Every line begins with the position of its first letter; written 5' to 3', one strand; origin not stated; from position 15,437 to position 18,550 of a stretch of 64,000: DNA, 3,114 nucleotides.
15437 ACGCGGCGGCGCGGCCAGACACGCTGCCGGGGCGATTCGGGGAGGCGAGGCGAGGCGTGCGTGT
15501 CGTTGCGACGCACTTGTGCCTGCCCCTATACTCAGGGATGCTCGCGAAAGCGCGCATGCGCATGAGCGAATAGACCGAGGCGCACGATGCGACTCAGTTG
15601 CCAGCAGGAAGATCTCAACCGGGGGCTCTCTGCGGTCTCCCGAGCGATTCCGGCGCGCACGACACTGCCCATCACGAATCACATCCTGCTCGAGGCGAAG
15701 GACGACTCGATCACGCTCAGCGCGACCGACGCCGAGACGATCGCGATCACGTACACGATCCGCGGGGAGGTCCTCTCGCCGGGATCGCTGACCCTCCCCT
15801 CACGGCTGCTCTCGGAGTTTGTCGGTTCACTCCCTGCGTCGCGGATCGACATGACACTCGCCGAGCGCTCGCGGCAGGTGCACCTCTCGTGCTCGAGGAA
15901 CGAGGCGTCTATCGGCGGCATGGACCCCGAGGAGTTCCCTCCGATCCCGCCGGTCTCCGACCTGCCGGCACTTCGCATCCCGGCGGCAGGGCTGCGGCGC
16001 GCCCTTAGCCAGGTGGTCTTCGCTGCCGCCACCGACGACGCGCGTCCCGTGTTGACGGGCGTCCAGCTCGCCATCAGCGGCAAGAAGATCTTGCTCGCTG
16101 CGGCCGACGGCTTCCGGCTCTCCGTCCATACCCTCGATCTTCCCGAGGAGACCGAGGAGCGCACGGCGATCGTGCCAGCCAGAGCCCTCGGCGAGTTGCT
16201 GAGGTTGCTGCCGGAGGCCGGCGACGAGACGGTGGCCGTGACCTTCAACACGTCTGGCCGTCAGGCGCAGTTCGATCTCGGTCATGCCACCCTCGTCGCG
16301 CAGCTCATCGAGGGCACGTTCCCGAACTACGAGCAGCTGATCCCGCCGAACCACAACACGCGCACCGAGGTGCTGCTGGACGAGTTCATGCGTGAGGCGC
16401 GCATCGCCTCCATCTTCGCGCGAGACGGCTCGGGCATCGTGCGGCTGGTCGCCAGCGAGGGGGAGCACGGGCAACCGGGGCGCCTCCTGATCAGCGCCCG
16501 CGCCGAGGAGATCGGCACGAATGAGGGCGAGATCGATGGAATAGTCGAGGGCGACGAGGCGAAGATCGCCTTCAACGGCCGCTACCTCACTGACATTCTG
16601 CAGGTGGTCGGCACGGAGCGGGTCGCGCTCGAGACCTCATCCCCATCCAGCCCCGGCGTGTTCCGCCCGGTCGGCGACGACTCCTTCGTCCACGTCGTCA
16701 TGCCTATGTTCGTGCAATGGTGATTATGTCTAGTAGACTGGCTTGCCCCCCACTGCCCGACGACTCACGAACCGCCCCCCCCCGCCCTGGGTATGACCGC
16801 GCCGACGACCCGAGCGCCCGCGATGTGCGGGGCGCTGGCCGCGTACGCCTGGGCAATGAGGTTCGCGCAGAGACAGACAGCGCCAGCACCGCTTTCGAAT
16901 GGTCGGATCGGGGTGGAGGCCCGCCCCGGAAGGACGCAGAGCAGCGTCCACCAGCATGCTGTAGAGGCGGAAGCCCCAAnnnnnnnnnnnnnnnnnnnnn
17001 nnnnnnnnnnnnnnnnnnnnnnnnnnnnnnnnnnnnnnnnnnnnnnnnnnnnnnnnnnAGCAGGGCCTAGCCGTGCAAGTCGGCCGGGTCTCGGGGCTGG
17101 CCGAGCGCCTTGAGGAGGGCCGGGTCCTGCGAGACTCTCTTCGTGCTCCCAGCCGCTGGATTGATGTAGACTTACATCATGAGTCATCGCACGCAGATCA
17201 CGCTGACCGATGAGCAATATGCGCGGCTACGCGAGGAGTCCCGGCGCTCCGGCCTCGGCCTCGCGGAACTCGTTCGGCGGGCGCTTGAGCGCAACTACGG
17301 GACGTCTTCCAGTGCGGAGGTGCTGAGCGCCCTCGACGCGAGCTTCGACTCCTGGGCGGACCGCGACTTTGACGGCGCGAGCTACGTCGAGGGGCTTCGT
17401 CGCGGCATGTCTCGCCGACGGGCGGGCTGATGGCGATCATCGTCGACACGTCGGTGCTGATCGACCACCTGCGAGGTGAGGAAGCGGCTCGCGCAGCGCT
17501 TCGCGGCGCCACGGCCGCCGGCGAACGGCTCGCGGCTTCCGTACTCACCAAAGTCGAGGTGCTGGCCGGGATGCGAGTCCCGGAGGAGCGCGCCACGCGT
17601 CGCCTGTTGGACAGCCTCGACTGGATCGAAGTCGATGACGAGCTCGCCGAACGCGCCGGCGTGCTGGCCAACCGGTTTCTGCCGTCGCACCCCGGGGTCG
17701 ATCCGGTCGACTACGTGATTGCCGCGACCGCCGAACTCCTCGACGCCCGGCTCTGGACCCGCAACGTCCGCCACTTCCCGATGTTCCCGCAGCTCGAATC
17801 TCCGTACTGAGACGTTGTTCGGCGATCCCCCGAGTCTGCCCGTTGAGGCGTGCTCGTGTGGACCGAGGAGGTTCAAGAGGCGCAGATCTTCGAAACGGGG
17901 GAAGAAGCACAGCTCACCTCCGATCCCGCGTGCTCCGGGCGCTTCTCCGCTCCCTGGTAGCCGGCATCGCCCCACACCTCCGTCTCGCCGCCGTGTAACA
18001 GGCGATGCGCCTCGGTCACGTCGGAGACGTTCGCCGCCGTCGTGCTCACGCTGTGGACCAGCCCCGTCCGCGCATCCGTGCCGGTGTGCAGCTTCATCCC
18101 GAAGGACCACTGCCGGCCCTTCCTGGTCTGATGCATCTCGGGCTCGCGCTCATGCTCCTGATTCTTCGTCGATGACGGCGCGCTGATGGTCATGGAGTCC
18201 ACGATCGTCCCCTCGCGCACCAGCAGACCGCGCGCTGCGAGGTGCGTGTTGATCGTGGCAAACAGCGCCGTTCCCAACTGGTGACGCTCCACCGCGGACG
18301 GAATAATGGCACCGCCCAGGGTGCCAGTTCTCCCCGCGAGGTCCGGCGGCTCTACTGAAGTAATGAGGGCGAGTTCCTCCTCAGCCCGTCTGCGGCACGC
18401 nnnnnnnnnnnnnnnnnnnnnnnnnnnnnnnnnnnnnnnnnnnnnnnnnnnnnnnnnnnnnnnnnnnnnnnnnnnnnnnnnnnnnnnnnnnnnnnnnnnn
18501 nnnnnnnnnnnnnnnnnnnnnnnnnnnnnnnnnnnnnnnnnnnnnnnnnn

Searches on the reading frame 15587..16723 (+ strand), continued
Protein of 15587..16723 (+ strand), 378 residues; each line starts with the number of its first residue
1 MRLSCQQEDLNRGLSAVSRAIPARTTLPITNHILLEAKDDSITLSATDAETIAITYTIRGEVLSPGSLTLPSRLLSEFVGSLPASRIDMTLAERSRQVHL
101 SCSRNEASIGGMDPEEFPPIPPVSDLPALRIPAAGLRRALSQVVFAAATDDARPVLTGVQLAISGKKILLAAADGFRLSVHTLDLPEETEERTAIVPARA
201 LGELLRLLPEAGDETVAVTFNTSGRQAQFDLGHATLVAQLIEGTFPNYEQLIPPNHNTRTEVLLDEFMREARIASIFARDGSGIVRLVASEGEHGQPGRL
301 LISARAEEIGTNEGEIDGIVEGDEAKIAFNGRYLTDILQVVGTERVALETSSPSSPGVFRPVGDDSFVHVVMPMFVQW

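Call 43: search_protein_families(library=pfam, proteins=[L019:10993-13266:-, L023:10993-12768:-, L025:11106-12656:-, L029:11057-12649:-, L030:11112-12752:-, L034:11109-12626:-, L042:6202-7743:-, L059:11109-12626:-, L086:11119-12675:-, L064:10455-11744:-], max_evalue=0.0001)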
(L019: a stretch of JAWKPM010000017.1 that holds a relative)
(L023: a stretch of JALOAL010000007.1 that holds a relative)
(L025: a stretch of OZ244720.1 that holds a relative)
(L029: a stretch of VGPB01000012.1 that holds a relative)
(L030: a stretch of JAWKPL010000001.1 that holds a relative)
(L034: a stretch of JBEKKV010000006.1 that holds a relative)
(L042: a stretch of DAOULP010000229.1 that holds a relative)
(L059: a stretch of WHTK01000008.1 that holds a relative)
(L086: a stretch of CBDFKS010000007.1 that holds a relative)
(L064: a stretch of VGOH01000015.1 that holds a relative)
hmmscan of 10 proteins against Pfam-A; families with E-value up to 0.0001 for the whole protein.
L019:10993-13266:- (757 aa): 3 families
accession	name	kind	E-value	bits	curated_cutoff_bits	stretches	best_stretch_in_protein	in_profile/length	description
PF00239.26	Resolvase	-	2.6e-32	112.3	23.3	1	206-351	1-144/145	Resolvase, N terminal domain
PF07508.19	Recombinase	-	2.5e-25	89.1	21.1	1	377-487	2-100/102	Recombinase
PF13408.12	Zn_ribbon_recom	-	3.2e-16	59.9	25.3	1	503-560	2-57/58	Recombinase zinc beta ribbon domain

L023:10993-12768:- (591 aa): 3 families
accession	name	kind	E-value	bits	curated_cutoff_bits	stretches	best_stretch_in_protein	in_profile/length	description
PF00239.26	Resolvase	-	3e-33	115.4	23.3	1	40-185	1-144/145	Resolvase, N terminal domain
PF07508.19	Recombinase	-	8.5e-24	84.2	21.1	1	211-321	2-100/102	Recombinase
PF13408.12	Zn_ribbon_recom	-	4.9e-13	49.7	25.3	1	336-394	1-57/58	Recombinase zinc beta ribbon domain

L025:11106-12656:- (516 aa): 3 families
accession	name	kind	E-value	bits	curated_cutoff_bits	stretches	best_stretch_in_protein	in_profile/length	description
PF00239.26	Resolvase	-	2e-28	99.7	23.3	1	4-148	2-144/145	Resolvase, N terminal domain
PF07508.19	Recombinase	-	6.8e-26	90.9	21.1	1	173-284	1-100/102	Recombinase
PF13408.12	Zn_ribbon_recom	-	1.3e-11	45.1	25.3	1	299-357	1-56/58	Recombinase zinc beta ribbon domain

L029:11057-12649:- (530 aa): 3 families
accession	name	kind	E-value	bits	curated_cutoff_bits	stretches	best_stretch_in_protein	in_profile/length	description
PF00239.26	Resolvase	-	2.1e-31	109.4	23.3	1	5-149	2-144/145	Resolvase, N terminal domain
PF07508.19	Recombinase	-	1.3e-22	80.3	21.1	1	174-286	1-100/102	Recombinase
PF13408.12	Zn_ribbon_recom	-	1.6e-13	51.2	25.3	1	301-359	1-57/58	Recombinase zinc beta ribbon domain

L030:11112-12752:- (546 aa): 3 families
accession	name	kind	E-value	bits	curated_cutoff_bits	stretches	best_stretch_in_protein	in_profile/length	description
PF00239.26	Resolvase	-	3e-32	112.2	23.3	1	33-178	1-144/145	Resolvase, N terminal domain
PF07508.19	Recombinase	-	1.3e-22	80.4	21.1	1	205-314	3-100/102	Recombinase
PF13408.12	Zn_ribbon_recom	-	2.4e-13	50.7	25.3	1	329-388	1-58/58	Recombinase zinc beta ribbon domain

L034:11109-12626:- (505 aa): 3 families
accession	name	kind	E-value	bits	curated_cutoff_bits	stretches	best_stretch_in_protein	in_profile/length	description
PF00239.26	Resolvase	-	1.7e-27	96.8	23.3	1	3-149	1-143/145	Resolvase, N terminal domain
PF07508.19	Recombinase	-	1.8e-24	86.3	21.1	1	177-282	3-101/102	Recombinase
PF13408.12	Zn_ribbon_recom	-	4e-11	43.6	25.3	1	295-354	1-58/58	Recombinase zinc beta ribbon domain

L042:6202-7743:- (513 aa): 3 families
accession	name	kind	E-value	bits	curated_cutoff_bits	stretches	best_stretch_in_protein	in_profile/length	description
PF00239.26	Resolvase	-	1.1e-31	110.3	23.3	1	3-148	1-144/145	Resolvase, N terminal domain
PF07508.19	Recombinase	-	3.5e-23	82.2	21.1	1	175-283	3-99/102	Recombinase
PF13408.12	Zn_ribbon_recom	-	2.1e-14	54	25.3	1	300-361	2-58/58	Recombinase zinc beta ribbon domain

L059:11109-12626:- (505 aa): 3 families
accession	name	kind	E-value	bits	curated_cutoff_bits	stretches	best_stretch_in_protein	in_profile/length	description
PF00239.26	Resolvase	-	2.1e-27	96.5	23.3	1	3-149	1-143/145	Resolvase, N terminal domain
PF07508.19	Recombinase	-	3.6e-23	82.2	21.1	1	177-282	3-101/102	Recombinase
PF13408.12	Zn_ribbon_recom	-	1e-10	42.3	25.3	1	295-354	1-58/58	Recombinase zinc beta ribbon domain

L086:11119-12675:- (518 aa): 3 families
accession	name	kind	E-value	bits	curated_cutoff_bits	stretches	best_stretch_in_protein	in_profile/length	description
PF00239.26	Resolvase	-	2.5e-28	99.4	23.3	1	6-152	1-144/145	Resolvase, N terminal domain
PF07508.19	Recombinase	-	4.1e-25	88.4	21.1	1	178-284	2-101/102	Recombinase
PF13408.12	Zn_ribbon_recom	-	3.4e-14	53.4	25.3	1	297-357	1-58/58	Recombinase zinc beta ribbon domain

L064:10455-11744:- (429 aa): 4 families
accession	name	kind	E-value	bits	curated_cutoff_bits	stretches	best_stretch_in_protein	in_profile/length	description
PF00483.29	NTP_transferase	-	2.4e-60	204.6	21.2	1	6-286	2-242/245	Nucleotidyl transferase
PF24894.1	Hexapep_GlmU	-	9.2e-27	93.6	23.3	1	318-409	14-104/104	GlmU-like, C-terminal hexapeptide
PF25247.1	LbH_GLGC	-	3e-09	37.3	27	1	307-359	1-52/135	GLGC left-handed parallel beta-helix domain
PF25084.1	LbH_EIF2B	-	5.6e-07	30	54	1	325-387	24-87/105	EIF2B subunit epsilon LbH domain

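Call 48: search_solved_structures(query=window:15587-16723:+, max_evalue=1e-10, show_alignments=1)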
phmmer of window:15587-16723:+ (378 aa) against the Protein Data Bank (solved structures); distinct sequences matched with E-value up to 1e-10: 55.
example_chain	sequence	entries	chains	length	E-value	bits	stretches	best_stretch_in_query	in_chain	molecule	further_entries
7evp_A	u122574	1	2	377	1.3e-53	185.8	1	15-374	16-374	Beta sliding clamp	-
7ybd_A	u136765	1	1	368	2.3e-44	155.4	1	1-375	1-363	Beta sliding clamp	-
4tr6_A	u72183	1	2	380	3.4e-44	154.9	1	1-374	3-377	DNA polymerase III subunit beta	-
6e8d_A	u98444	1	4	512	8.1e-44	153.6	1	1-374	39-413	Beta sliding clamp,DNA mismatch repair protein MutL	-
8dj6_A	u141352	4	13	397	1.8e-41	145.9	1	7-364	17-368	Beta sliding clamp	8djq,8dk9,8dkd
3rb9_A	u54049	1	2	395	3e-40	141.9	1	10-365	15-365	DNA polymerase III subunit beta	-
4tr7_A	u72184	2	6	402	3.2e-40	141.8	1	10-365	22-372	DNA polymerase III subunit beta | Beta sliding clamp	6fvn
5agu_A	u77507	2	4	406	3.3e-40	141.8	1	10-365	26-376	DNA POLYMERASE III SUBUNIT BETA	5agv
3p16_A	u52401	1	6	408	3.3e-40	141.7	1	10-365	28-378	DNA polymerase III subunit beta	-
5ah2_A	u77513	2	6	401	1.4e-39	139.6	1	6-366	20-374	DNA POLYMERASE III SUBUNIT BETA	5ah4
6d47_A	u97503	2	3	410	2e-39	139.2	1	8-365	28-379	Beta sliding clamp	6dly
6fvo_A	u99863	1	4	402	3.6e-39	138.3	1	10-365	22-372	Beta sliding clamp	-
3t0p_A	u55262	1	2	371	9e-39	137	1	1-374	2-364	DNA polymerase III, beta subunit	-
6ams_A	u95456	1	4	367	3.6e-37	131.7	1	2-374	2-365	Beta sliding clamp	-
4tsz_A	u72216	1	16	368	3.7e-37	131.7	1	2-374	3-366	DNA polymerase III subunit beta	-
1mmi_A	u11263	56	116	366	1.4e-33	119.9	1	1-374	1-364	DNA polymerase III, beta chain | DNA POLYMERASE III | DNA POLYMERASE III BETA SUBUNIT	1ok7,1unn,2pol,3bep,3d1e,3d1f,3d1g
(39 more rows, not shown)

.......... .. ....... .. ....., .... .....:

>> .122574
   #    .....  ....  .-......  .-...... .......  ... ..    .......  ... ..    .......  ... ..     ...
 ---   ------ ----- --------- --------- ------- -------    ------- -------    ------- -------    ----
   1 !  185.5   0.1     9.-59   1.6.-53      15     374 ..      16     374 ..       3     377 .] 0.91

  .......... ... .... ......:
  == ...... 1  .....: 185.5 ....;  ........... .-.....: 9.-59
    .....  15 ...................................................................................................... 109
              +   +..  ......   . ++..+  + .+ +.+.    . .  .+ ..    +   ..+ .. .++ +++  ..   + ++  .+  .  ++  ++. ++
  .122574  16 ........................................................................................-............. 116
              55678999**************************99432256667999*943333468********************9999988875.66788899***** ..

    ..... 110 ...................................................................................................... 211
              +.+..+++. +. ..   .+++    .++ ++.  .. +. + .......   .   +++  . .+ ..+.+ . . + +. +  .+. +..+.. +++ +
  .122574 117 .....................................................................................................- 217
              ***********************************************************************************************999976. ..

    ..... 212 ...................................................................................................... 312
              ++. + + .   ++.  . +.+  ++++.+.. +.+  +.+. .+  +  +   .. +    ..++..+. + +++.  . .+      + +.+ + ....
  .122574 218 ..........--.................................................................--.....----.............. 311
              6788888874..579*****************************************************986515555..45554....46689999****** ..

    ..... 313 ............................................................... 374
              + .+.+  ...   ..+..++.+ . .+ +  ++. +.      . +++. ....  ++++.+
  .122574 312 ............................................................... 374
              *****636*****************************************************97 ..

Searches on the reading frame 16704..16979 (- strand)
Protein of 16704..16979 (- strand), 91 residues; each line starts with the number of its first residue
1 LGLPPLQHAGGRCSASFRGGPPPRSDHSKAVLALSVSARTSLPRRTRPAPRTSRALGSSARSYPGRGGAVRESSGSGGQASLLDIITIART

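Call 38: search_protein_families(library=pfam, proteins=[window:16704-16979:-], max_evalue=0.1)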
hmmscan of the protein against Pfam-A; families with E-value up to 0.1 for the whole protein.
window:16704-16979:- (91 aa): 0 families

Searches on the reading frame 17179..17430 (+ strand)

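Call 5: search_protein_families(library=pfam, proteins=[window:17179-17430:+])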
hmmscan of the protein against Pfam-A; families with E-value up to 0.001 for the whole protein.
window:17179-17430:+ (83 aa): 3 families
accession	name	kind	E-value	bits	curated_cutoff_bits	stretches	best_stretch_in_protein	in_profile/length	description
PF01402.27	RHH_1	-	1.8e-06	28.1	20.5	1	4-38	1-35/39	Ribbon-helix-helix protein, copG family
PF12651.13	RHH_3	-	0.00029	21.2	21.6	1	4-37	4-37/44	Ribbon-helix-helix domain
PF21983.2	NikA-like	-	0.00075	20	27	1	3-36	5-38/72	Mobilization protein NikA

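Call 6: search_protein_families(library=ncbifam, proteins=[window:17179-17430:+])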
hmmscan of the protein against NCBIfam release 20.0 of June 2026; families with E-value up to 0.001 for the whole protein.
window:17179-17430:+ (83 aa): 0 families

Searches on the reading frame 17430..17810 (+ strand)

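Call 5: search_protein_families(library=pfam, proteins=[window:17430-17810:+])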
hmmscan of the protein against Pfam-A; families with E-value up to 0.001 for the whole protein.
window:17430-17810:+ (126 aa): 1 family
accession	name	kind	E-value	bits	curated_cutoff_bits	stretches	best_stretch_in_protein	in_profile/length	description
PF01850.27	PIN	-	5e-13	50.1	23.6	1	3-113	1-112/120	PIN domain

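Call 6: search_protein_families(library=ncbifam, proteins=[window:17430-17810:+])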
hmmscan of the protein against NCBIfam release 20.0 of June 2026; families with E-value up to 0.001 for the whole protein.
window:17430-17810:+ (126 aa): 2 families
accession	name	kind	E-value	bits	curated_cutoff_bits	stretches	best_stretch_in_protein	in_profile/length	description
NF047959.1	TA_toxin_VapC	equivalog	1.5e-10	41.2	80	1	3-111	1-112/125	type II toxin-antitoxin system VapC family toxin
NF047863.1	VapCLeptosp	equivalog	0.00037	20.8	140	1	30-122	27-124/130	type II toxin-antitoxin system tRNA(fMet)-specific endonuclease VapC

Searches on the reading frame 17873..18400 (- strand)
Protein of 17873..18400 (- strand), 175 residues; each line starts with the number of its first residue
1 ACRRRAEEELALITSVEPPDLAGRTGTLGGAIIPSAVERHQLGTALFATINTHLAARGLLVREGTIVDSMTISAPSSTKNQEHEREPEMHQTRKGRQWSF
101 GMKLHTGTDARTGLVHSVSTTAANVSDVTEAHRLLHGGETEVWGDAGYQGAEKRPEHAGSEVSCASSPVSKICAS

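Call 11: search_protein_families(library=pfam, proteins=[window:17873-18400:-])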
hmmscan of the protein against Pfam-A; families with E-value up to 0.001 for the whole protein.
window:17873-18400:- (175 aa): 2 families
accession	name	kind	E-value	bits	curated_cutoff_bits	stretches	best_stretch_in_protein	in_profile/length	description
PF01609.27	DDE_Tnp_1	-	2.9e-18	66.8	23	1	62-163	4-101/200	Transposase DDE domain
PF13612.12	DDE_Tnp_1_3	-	5.8e-06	26.8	27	1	65-150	8-93/155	Transposase DDE domain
